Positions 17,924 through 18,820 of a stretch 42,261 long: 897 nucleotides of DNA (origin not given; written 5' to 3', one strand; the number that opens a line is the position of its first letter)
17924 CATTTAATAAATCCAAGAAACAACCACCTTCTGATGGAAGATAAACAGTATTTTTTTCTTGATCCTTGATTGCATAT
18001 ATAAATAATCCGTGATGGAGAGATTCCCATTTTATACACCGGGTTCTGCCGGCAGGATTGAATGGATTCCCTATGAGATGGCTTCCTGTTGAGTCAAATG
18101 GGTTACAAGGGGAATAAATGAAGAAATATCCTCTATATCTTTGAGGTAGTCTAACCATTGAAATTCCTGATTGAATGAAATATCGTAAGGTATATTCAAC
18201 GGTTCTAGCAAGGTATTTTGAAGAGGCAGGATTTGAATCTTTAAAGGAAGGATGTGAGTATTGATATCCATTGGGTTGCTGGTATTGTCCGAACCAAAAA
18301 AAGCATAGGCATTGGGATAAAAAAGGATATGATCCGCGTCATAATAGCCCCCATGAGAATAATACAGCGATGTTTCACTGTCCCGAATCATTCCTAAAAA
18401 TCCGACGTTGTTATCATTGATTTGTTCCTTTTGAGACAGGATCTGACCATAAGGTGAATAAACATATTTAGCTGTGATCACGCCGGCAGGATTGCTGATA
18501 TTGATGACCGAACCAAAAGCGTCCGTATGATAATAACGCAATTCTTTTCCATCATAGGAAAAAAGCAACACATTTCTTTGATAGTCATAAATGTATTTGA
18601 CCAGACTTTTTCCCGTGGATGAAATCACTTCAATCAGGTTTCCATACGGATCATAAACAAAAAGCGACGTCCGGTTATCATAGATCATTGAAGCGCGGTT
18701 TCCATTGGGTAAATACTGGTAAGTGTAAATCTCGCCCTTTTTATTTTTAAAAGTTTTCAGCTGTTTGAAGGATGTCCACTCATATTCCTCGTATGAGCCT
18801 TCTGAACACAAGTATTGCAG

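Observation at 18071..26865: Translationally coupled three-gene envelope module: 4xLamG secreted giant, two-TM TPR protein, membrane-anchored YD/Rhs shell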

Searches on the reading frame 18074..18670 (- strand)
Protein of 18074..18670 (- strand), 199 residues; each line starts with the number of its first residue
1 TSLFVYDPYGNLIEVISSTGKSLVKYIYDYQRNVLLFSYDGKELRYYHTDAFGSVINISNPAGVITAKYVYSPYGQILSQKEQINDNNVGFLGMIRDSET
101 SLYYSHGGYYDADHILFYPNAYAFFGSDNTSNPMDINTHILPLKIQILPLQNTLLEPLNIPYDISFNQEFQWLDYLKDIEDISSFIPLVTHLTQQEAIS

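Call 93: search_solved_structures(query=window:18074-18670:-, max_evalue=0.01, show_alignments=5)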
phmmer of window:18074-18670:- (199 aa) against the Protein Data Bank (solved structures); distinct sequences matched with E-value up to 0.01: 11.
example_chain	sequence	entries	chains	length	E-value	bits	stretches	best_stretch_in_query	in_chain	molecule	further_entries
7q97_A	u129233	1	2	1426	5e-09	39.5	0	26-116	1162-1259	Rhs family protein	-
8h8a_A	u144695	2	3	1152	3.6e-08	36.7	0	25-112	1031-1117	Putative Rhs-family protein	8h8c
8h8b_A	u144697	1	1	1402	1.3e-07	34.9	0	25-112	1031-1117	Putative Rhs-family protein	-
8qjd_A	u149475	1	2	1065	1.6e-07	34.6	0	22-113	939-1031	Salmonella bongori Rhs core domain (residues 360-1420)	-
8qjb_A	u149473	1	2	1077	1.8e-07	34.5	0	22-113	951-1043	T6SS-associated Rhs core domain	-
8qjc_A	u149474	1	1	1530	1.7e-06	31.3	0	22-113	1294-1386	T6SS-associated Rhs core and toxin domain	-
8uy4_A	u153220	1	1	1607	3.3e-05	27.1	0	43-132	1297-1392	Tse15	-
8uxt_A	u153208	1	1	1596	3.4e-05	27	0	43-138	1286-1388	Tse15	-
8cp6_B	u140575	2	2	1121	4.8e-05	26.5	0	44-111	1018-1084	Toxin protein Tse5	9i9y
9ifo_A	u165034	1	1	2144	0.00035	23.7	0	3-110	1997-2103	Teneurin-Like Protein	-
9pt5_A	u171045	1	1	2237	0.00042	23.5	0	3-110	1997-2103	Teneurin-like protein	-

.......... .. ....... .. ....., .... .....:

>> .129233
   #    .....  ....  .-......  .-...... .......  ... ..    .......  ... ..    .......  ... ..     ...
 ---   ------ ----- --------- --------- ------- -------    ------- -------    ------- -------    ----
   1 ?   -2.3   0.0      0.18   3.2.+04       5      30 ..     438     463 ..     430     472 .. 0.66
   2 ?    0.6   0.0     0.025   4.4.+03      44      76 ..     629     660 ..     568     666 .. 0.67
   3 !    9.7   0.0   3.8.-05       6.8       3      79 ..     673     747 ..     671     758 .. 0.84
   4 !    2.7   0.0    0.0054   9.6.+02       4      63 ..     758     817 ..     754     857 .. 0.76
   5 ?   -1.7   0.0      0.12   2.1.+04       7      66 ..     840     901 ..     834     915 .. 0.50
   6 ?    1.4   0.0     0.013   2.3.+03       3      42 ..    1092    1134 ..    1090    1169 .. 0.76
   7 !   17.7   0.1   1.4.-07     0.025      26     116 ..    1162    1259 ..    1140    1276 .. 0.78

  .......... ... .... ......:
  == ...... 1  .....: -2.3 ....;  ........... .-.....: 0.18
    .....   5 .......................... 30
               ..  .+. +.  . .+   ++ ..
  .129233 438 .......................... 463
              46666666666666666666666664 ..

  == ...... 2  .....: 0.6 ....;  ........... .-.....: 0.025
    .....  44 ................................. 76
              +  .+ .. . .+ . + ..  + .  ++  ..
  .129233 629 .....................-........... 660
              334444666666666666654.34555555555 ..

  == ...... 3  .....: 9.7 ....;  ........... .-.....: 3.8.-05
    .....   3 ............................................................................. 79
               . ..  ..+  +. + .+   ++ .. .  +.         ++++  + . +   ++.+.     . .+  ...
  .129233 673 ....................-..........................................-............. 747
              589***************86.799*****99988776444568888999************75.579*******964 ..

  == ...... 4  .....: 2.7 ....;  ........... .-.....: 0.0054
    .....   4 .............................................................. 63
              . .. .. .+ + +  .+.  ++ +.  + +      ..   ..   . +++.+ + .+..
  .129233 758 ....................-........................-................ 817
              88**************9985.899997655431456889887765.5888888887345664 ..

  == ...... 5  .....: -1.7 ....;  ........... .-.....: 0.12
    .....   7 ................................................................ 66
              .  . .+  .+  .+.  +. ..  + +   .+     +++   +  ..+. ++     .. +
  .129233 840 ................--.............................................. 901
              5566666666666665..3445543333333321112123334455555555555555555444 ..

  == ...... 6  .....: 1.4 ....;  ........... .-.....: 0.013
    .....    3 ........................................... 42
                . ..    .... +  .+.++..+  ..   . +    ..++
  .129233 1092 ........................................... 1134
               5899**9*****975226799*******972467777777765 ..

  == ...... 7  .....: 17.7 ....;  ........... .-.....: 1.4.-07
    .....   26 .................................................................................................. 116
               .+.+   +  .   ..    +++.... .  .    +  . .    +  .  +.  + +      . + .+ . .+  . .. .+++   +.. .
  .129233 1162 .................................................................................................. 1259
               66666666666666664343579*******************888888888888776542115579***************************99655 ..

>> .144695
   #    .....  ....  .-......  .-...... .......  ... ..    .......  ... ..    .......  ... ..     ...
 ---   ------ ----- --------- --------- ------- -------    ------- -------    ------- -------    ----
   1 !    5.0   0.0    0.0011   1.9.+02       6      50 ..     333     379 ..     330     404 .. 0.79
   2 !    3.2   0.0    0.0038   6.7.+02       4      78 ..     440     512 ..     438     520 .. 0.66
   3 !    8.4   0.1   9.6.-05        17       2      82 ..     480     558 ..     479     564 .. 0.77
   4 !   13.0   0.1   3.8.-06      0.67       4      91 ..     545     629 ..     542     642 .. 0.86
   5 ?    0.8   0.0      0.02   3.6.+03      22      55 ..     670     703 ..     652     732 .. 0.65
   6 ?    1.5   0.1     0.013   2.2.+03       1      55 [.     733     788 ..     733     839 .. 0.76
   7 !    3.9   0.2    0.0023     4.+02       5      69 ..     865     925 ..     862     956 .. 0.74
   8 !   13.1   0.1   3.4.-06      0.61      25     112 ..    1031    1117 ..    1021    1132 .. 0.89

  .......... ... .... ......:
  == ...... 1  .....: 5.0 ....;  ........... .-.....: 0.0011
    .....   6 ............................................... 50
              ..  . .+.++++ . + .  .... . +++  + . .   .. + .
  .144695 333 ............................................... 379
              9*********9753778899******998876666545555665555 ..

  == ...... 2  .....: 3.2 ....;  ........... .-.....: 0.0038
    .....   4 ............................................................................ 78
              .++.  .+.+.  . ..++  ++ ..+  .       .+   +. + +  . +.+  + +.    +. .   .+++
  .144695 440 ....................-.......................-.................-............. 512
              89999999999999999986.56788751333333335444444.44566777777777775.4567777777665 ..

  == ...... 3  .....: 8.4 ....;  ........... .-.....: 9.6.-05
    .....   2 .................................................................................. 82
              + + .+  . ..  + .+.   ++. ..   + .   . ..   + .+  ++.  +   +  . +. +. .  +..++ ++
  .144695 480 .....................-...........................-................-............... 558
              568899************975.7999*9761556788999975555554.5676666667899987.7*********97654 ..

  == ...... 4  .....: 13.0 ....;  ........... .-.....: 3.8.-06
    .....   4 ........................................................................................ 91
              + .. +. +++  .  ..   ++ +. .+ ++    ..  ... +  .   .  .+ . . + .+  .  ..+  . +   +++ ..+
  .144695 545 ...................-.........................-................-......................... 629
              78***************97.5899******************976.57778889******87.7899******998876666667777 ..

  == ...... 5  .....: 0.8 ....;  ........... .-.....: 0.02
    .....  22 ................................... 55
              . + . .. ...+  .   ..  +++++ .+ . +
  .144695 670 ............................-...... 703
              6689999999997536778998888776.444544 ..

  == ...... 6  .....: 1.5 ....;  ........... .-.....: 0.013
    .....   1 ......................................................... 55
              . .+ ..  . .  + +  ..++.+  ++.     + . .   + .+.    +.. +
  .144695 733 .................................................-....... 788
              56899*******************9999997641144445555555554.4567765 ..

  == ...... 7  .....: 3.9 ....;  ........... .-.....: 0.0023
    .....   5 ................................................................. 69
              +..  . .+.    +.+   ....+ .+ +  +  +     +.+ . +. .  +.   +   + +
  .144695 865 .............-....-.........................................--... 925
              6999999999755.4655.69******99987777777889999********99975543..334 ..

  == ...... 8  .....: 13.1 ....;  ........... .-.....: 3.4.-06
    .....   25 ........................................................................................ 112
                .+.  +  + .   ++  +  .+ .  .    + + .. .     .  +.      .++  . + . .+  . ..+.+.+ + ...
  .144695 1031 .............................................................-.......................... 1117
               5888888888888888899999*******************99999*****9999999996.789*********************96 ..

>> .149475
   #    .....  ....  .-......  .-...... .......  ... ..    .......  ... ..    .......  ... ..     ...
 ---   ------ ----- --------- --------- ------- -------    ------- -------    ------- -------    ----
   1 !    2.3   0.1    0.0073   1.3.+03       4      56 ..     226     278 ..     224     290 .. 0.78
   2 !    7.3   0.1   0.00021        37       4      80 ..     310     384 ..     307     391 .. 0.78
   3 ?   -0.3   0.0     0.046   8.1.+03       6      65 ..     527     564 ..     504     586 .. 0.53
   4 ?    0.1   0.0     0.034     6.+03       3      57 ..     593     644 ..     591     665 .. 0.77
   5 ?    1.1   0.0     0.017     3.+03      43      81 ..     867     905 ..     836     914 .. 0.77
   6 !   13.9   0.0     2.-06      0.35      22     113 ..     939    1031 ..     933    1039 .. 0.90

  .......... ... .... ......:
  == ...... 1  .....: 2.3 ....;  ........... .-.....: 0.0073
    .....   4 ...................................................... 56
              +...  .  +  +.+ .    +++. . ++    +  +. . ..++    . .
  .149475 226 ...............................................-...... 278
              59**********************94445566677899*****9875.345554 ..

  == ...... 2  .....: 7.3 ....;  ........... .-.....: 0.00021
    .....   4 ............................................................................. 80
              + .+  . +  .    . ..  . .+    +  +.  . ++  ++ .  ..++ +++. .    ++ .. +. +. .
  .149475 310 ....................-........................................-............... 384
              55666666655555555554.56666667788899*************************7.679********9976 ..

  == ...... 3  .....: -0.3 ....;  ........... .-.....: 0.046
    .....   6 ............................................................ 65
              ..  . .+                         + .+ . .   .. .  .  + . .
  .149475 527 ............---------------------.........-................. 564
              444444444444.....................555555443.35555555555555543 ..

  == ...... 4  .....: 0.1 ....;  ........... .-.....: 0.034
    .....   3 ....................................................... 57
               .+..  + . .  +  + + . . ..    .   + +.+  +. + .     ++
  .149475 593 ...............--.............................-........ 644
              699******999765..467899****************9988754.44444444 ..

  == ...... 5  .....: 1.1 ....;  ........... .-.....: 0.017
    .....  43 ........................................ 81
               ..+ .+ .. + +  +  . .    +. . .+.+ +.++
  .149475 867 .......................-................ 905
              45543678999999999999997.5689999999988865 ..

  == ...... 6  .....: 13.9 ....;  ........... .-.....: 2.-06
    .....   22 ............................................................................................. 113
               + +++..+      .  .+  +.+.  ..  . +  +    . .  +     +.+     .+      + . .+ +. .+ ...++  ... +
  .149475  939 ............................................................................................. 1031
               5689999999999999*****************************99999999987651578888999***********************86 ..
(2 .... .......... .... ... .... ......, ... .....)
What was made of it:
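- On Rhs/YD polymorphic toxins: PDB alignments end before the motif (call 93).
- PDB alignments to solved Rhs cores stop at 'YYDAD', before the catalytic pair (call 93).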
